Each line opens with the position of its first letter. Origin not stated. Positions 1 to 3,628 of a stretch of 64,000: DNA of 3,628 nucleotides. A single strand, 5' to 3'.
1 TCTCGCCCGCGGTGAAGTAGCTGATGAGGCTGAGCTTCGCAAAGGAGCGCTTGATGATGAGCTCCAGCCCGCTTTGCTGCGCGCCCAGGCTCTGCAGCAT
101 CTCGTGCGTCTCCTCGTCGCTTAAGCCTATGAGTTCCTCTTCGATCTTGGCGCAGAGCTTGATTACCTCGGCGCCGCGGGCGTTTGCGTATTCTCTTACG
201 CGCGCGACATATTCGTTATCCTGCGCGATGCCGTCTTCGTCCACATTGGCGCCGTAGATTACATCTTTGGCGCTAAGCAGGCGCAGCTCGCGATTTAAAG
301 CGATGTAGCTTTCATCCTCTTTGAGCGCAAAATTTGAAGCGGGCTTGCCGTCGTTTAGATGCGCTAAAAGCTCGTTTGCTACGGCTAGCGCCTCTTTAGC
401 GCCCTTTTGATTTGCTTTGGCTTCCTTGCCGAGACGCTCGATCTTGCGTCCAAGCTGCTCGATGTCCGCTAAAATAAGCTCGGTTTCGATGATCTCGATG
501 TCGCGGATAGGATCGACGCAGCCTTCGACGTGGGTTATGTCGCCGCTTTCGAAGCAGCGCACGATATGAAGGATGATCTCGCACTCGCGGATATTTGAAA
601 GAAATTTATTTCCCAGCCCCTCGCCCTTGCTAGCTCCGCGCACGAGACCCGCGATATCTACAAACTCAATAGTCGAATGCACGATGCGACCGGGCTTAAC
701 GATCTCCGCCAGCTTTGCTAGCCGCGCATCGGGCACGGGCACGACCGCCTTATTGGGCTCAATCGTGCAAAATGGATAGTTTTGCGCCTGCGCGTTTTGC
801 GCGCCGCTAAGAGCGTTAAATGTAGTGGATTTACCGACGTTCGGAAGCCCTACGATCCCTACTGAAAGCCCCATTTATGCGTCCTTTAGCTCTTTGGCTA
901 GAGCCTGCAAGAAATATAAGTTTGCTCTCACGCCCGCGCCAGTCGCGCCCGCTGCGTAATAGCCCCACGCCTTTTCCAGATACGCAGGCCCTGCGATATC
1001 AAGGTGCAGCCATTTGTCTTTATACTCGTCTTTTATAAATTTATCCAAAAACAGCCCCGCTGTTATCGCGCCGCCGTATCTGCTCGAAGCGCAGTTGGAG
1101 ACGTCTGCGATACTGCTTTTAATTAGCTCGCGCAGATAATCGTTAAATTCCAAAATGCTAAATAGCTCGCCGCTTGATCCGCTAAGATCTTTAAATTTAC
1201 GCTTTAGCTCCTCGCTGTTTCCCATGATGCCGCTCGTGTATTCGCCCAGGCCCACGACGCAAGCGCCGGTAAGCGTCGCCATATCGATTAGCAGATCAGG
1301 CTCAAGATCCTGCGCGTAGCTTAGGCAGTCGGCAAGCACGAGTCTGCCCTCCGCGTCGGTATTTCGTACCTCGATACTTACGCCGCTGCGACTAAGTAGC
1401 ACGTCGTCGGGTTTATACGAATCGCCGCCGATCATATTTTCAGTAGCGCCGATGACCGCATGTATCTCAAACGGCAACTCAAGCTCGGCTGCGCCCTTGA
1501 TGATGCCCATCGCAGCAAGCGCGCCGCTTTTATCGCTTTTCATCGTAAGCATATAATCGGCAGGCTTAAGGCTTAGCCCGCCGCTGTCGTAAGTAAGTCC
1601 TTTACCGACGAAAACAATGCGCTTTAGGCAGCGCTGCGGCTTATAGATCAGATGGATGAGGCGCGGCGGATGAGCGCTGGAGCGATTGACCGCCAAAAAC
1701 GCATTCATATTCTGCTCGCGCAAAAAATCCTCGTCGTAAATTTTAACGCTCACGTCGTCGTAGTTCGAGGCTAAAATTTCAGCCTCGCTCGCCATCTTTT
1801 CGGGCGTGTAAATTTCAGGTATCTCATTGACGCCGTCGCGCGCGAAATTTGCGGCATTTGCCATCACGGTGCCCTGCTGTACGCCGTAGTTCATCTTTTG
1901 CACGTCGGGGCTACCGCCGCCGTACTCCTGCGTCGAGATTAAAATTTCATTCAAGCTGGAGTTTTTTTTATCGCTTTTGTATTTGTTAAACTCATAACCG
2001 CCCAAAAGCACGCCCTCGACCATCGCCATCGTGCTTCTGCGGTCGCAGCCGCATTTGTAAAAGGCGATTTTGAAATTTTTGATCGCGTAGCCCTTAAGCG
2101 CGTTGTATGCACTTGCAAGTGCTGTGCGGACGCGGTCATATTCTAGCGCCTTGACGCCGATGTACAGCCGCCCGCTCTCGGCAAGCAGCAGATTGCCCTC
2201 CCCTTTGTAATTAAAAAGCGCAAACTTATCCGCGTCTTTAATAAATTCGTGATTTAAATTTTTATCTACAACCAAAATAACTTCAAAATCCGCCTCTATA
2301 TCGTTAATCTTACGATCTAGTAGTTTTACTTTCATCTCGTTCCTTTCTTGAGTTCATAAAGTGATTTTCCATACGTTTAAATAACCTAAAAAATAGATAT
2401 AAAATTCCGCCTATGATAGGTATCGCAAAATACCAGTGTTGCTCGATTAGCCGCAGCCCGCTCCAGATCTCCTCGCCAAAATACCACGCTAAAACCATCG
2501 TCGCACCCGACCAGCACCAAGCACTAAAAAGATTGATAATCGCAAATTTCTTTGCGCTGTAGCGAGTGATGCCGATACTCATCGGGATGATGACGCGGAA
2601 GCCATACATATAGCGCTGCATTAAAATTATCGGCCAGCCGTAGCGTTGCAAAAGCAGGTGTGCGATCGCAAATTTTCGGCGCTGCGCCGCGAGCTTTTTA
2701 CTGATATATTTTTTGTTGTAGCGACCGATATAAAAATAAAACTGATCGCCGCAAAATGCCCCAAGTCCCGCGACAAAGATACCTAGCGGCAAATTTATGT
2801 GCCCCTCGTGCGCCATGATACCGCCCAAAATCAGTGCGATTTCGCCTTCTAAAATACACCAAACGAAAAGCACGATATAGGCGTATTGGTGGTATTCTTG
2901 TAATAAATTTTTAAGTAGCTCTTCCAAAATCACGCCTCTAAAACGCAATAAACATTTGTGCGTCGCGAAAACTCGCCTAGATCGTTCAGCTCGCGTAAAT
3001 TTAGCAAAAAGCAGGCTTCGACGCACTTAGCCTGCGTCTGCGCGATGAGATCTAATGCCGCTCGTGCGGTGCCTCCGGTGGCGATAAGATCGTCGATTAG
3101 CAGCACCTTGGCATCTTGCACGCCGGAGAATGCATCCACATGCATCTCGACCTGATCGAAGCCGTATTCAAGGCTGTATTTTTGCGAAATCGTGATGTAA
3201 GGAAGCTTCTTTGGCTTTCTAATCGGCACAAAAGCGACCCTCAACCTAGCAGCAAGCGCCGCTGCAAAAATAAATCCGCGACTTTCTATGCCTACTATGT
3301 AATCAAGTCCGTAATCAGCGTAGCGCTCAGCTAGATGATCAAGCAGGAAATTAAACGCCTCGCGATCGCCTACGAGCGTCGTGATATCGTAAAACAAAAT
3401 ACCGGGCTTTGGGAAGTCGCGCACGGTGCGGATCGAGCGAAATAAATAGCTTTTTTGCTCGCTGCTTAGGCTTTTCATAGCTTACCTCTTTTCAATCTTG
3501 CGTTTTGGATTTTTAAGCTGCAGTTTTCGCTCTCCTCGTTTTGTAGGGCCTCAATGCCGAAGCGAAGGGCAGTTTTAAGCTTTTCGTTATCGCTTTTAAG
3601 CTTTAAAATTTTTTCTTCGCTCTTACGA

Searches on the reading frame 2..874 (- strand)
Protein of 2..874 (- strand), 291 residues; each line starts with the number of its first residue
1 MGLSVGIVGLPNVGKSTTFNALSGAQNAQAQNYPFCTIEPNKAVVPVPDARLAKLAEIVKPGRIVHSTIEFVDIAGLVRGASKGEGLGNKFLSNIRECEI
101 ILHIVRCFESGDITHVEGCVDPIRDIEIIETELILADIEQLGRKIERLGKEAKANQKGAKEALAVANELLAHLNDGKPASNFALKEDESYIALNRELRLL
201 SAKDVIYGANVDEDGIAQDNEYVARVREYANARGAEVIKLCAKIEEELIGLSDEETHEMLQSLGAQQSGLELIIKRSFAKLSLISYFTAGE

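Call 60: search_protein_families(library=ncbifam, proteins=[window:2-874:-], max_evalue=0.001)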
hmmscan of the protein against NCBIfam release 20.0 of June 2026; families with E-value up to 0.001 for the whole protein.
window:2-874:- (291 aa): 15 families
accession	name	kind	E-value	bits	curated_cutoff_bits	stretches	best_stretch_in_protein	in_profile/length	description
TIGR00092.1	TIGR00092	equivalog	1.6e-104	350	279.2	1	1-290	1-291/368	redox-regulated ATPase YchF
NF007171.0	PRK09602.1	subfamily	6.5e-35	120.7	387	1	3-248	3-259/397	YchF-related putative GTPase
TIGR02729.1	Obg_CgtA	equivalog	4.2e-21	75.3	280.25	1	5-137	160-268/329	Obg family GTPase CgtA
NF008956.1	PRK12299.1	equivalog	6.6e-21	74.6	300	1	5-134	161-261/327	GTPase ObgE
NF008955.0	PRK12297.1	equivalog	1.7e-20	73.4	406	1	5-135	162-268/429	GTPase ObgE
NF008954.1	PRK12296.1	equivalog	1.5e-19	69.8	377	1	5-135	162-268/470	GTPase ObgE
TIGR00231.1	small_GTP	domain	8.6e-08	32.1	42.5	1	4-105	5-91/164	GTP-binding protein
TIGR03594.1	GTPase_EngA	equivalog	2e-06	27.1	306.7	1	5-37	3-35/432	ribosome biogenesis GTPase Der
TIGR03156.1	GTP_HflX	equivalog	8.2e-06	25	216.75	1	4-57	191-243/351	GTPase HflX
TIGR03596.1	GTPase_YlqF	equivalog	9.6e-06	25.1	208.2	1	5-37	121-153/276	ribosome biogenesis GTPase YlqF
TIGR00436.1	era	equivalog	5.3e-05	22.7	116.25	1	4-30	2-28/270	GTPase Era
TIGR00437.1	feoB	equivalog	6.1e-05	21.9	315.65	1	9-49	1-40/594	ferrous iron transport protein B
NF000908.1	PRK00089.1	equivalog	0.00029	20.2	237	0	5-30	6-31/291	GTPase Era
TIGR00450.1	mnmE_trmE_thdF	equivalog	0.00041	19.6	252.6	0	2-34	209-241/446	tRNA uridine-5-carboxymethylaminomethyl(34) synthesis GTPase MnmE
NF003661.0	PRK05291.1-3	equivalog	0.00048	19.6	380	1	2-28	216-242/448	tRNA uridine-5-carboxymethylaminomethyl(34) synthesis GTPase MnmE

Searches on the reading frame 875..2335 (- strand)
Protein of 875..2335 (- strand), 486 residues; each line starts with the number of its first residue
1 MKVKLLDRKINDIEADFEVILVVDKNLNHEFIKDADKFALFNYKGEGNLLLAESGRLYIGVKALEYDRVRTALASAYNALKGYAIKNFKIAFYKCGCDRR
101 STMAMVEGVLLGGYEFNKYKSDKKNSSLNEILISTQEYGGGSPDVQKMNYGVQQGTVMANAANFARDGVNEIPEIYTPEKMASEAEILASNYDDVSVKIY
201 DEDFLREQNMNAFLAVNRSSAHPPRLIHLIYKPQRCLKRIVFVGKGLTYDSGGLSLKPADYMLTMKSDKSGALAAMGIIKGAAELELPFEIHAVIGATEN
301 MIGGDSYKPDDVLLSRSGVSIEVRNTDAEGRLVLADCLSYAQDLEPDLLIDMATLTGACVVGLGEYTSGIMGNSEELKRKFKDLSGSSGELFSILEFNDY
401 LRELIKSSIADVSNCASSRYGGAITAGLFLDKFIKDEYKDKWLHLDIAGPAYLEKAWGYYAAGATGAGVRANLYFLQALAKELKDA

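Call 24: search_protein_families(library=pfam, proteins=[window:875-2335:-], max_evalue=0.00001)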
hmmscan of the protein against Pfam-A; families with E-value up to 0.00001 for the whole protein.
window:875-2335:- (486 aa): 2 families
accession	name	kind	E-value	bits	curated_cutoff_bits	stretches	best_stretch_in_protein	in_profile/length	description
PF00883.26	Peptidase_M17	-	1.8e-107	359.7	25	1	163-471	1-308/310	Cytosol aminopeptidase family, catalytic domain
PF02789.23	Peptidase_M17_N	-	2.9e-07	30.9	23.4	1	63-123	65-129/129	Cytosol aminopeptidase family, N-terminal domain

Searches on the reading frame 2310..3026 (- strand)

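Call 24: search_protein_families(library=pfam, proteins=[window:2310-3026:-], max_evalue=0.00001)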
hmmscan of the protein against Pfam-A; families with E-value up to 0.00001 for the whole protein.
window:2310-3026:- (238 aa): 1 family
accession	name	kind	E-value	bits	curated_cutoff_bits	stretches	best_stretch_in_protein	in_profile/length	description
PF09335.16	VTT_dom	-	4.7e-14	53.4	33.9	1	61-177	3-118/123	VTT domain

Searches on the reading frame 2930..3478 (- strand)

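Call 24: search_protein_families(library=pfam, proteins=[window:2930-3478:-], max_evalue=0.00001)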
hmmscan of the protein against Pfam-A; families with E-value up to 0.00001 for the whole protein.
window:2930-3478:- (182 aa): 1 family
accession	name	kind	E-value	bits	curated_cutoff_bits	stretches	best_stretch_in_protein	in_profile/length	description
PF00156.33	Pribosyltran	-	4.2e-17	62.4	26.3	1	47-160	16-125/158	Phosphoribosyl transferase domain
